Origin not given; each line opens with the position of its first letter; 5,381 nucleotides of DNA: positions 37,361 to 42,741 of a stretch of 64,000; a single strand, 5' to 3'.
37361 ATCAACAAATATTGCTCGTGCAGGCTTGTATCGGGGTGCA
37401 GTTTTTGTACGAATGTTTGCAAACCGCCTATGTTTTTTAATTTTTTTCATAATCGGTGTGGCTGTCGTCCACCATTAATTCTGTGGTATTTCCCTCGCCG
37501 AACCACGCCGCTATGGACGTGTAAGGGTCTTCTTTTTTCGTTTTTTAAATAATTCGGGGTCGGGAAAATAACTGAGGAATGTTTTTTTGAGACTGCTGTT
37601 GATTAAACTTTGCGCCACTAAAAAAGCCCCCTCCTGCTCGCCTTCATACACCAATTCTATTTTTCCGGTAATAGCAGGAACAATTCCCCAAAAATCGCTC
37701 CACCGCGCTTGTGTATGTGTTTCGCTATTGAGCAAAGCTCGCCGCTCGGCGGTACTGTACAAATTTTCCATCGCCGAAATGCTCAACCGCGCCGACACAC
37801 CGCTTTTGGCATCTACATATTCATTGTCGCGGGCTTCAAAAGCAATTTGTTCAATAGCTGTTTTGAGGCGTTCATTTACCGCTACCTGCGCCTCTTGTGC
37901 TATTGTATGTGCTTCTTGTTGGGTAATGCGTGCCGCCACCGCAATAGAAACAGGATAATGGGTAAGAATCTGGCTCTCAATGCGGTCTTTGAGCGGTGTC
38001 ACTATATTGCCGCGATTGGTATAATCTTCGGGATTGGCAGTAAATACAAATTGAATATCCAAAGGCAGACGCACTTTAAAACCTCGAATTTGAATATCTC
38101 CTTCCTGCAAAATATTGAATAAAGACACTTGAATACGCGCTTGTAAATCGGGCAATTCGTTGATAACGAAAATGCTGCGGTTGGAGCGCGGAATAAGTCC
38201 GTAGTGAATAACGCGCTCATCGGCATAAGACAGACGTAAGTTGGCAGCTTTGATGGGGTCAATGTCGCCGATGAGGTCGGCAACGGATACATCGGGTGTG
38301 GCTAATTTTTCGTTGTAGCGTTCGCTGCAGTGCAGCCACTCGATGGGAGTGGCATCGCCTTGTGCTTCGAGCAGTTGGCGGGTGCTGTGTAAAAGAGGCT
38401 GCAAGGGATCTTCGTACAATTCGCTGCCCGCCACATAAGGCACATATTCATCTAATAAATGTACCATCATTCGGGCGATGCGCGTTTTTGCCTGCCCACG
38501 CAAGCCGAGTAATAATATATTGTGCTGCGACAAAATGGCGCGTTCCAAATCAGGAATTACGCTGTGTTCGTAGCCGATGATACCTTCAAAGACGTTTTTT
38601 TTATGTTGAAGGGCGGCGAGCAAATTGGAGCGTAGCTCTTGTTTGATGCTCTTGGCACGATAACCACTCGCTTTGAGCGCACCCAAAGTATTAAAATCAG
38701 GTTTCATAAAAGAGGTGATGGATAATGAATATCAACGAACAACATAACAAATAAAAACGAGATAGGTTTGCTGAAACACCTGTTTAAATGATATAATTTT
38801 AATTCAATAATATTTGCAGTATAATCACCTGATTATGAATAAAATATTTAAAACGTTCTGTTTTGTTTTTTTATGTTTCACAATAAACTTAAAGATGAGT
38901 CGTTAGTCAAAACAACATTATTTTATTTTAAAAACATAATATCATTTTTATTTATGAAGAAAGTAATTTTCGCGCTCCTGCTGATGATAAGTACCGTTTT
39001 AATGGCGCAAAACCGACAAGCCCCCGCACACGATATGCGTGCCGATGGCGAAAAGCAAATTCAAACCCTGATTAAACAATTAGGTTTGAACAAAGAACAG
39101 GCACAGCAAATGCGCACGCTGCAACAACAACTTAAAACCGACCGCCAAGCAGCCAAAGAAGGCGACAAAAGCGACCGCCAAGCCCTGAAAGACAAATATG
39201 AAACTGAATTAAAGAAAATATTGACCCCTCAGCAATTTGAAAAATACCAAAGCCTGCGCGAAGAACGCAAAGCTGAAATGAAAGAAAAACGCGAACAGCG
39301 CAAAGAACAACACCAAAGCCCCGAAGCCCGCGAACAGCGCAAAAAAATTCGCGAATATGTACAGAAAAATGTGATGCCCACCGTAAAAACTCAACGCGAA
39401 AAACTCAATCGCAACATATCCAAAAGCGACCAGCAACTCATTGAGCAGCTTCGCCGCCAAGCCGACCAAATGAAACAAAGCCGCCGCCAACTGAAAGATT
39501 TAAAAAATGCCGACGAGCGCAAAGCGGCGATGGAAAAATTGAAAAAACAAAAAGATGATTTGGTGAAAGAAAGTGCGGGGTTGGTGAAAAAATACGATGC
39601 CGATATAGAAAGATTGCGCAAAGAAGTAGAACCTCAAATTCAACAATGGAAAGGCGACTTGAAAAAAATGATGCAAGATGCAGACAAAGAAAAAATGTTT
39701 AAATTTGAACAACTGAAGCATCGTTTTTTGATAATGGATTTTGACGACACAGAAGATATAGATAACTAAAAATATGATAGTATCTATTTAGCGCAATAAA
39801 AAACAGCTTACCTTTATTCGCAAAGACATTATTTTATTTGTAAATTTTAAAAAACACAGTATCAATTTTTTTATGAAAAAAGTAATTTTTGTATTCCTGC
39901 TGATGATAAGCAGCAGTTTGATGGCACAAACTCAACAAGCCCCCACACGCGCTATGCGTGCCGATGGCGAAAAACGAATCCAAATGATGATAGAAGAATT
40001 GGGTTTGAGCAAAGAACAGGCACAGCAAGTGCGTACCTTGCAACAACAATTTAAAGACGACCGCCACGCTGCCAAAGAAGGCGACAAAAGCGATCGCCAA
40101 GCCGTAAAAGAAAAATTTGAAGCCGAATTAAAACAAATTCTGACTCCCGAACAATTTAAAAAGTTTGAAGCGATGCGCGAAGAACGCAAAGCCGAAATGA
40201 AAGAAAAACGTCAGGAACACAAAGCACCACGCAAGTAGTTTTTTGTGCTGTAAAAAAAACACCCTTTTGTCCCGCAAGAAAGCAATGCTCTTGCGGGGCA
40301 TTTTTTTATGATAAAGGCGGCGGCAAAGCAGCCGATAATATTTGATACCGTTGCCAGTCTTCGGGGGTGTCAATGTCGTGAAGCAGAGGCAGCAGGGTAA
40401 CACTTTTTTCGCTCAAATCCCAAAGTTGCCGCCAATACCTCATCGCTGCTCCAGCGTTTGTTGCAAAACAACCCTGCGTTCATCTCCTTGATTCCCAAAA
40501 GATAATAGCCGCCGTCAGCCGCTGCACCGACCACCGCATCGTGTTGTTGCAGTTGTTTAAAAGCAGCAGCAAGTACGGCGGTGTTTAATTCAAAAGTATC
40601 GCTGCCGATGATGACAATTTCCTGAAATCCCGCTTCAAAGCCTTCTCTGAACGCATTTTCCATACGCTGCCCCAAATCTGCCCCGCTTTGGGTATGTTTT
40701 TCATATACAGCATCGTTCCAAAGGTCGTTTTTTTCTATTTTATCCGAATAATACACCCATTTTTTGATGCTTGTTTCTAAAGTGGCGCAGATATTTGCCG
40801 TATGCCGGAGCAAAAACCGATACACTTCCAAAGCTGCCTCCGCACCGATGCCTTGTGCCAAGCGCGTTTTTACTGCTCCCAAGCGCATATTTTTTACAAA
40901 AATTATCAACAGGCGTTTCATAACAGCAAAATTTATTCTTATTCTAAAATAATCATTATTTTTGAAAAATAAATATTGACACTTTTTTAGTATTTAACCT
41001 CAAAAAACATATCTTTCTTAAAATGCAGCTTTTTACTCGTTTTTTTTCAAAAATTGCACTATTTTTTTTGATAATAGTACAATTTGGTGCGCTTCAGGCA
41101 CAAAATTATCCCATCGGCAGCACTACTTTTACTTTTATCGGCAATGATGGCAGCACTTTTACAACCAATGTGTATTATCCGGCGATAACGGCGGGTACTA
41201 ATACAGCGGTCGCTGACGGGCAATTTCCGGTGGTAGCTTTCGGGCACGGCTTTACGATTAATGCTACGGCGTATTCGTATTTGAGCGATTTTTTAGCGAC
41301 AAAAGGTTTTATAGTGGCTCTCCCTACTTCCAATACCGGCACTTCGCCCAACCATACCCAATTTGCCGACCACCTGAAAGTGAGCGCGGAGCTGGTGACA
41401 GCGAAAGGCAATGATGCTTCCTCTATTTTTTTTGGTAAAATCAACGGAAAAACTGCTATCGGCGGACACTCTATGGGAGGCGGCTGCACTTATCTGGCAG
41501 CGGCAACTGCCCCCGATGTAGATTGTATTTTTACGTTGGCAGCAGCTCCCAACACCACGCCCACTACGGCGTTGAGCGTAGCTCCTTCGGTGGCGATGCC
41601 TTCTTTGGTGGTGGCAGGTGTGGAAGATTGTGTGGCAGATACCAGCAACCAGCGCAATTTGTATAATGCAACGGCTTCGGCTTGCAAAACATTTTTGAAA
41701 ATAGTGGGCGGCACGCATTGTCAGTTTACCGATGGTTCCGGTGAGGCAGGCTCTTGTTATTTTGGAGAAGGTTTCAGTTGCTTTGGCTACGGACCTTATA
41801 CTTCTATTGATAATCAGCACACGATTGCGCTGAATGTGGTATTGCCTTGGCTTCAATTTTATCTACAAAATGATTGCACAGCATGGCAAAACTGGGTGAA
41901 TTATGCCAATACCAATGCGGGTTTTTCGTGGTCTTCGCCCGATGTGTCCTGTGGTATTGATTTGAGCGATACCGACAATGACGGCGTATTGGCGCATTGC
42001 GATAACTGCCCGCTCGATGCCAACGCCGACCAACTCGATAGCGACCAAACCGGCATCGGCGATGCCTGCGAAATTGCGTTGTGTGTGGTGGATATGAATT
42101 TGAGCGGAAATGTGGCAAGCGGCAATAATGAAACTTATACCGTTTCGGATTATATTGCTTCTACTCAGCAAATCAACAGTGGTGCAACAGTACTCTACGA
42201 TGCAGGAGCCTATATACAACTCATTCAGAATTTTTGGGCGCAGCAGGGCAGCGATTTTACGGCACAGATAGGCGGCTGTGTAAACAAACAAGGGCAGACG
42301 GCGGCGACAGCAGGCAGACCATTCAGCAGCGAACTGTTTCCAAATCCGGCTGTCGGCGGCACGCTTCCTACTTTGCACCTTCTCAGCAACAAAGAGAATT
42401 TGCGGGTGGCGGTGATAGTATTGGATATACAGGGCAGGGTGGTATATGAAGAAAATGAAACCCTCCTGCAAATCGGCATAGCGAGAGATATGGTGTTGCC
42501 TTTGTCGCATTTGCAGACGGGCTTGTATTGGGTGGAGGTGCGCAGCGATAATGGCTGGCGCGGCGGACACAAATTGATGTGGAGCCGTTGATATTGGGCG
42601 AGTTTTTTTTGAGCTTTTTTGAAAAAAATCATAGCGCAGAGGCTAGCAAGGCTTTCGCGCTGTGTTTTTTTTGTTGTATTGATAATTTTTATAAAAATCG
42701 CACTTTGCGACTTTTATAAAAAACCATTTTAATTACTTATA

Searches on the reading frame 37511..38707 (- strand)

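Call 20: search_protein_families(library=ncbifam, proteins=[window:37511-38707:-])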
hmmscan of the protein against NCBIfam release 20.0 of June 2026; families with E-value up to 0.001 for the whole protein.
window:37511-38707:- (398 aa): 2 families
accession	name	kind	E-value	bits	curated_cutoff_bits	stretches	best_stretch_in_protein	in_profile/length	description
TIGR02031.1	BchD-ChlD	equivalog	5.2e-09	35.4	499.55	1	65-288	20-200/608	magnesium chelatase ATPase subunit D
TIGR00764.1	lon_rel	equivalog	0.00011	21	516.6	0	141-209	181-250/608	ATP-dependent protease LonB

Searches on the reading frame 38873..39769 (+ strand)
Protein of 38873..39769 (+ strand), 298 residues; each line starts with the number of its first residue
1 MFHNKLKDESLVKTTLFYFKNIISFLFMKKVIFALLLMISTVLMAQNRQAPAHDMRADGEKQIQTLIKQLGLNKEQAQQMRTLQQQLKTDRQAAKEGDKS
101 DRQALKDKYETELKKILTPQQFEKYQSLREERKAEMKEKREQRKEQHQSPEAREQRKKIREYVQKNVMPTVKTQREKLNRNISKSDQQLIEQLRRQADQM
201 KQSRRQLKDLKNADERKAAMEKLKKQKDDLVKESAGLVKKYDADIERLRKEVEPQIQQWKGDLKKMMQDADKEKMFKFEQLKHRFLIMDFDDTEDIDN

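Call 20: search_protein_families(library=ncbifam, proteins=[window:38873-39769:+])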
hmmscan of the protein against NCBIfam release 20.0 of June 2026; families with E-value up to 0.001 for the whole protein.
window:38873-39769:+ (298 aa): 1 family
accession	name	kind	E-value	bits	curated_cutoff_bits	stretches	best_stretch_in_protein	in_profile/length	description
NF047351.1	lipase_YSIRK_Sa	exception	0.00075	17.9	650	1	34-272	15-247/704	YSIRK-targeted triacylglycerol lipase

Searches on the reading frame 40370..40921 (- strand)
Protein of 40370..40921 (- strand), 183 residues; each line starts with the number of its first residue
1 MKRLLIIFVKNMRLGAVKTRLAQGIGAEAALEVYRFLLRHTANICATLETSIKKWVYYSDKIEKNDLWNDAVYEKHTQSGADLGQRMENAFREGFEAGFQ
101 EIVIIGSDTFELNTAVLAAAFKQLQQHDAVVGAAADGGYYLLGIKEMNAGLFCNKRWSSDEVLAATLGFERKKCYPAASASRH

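Call 71: search_protein_families(library=ncbifam, proteins=[window:40370-40921:-])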
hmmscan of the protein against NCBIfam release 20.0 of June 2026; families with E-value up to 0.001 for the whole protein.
window:40370-40921:- (183 aa): 2 families
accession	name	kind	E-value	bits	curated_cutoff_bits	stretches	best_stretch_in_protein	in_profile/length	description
TIGR04282.1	glyco_like_cofC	hypoth_equivalog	9.8e-52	175.5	134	1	5-167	1-164/189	TIGR04282 family arsenosugar biosynthesis glycosyltransferase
TIGR03552.1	F420_cofC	equivalog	2.7e-07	30.4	105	1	13-147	8-140/196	2-phospho-L-lactate guanylyltransferase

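Call 85: find_encoding_contigs(protein=window:40370-40921:-, flank=10000, max_places=8)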
Protein window:40370-40921:- (183 aa): no gene with exactly this product is on record in the collection.

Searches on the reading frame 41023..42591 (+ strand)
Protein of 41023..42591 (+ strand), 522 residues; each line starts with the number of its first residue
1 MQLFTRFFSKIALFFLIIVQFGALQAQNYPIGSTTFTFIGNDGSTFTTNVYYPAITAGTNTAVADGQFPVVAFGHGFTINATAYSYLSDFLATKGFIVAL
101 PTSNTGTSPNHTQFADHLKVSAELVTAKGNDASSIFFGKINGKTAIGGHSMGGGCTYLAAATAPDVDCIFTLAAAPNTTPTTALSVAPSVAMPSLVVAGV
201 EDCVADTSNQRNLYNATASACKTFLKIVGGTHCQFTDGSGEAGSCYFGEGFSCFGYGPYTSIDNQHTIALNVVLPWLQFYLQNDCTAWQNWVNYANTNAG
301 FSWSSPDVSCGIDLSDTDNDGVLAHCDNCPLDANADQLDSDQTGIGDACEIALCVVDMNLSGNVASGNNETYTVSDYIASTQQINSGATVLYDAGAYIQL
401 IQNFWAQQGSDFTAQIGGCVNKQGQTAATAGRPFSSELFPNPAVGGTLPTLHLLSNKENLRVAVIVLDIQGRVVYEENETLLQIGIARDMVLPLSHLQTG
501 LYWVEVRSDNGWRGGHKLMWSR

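Call 9: search_protein_families(library=pfam, proteins=[window:41023-42591:+])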
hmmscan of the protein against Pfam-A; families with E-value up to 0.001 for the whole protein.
window:41023-42591:+ (522 aa): 7 families
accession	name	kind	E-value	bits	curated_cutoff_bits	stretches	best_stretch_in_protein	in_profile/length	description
PF12740.14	PETase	-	3.9e-14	53.1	28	1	47-238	41-217/263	PET hydrolase-like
PF12146.15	Hydrolase_4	-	5.5e-09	36.1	27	0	183-237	183-237/239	Serine aminopeptidase, S33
PF12695.13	Abhydrolase_5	-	5.7e-09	36.4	27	1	130-237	44-145/164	Alpha/beta hydrolase family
PF07224.18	Chlorophyllase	-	1.9e-08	33.9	26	1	62-159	36-133/301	Chlorophyllase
PF18962.6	Por_Secre_tail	-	2e-06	28.4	27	1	438-511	1-67/75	Secretion system C-terminal sorting domain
PF02412.23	TSP_3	-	7.7e-05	22.7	25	0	315-337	14-36/36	Thrombospondin type 3 repeat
PF03403.19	PAF-AH_p_II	-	9.7e-05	21.5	20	1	48-102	82-134/372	Platelet-activating factor acetylhydrolase, isoform II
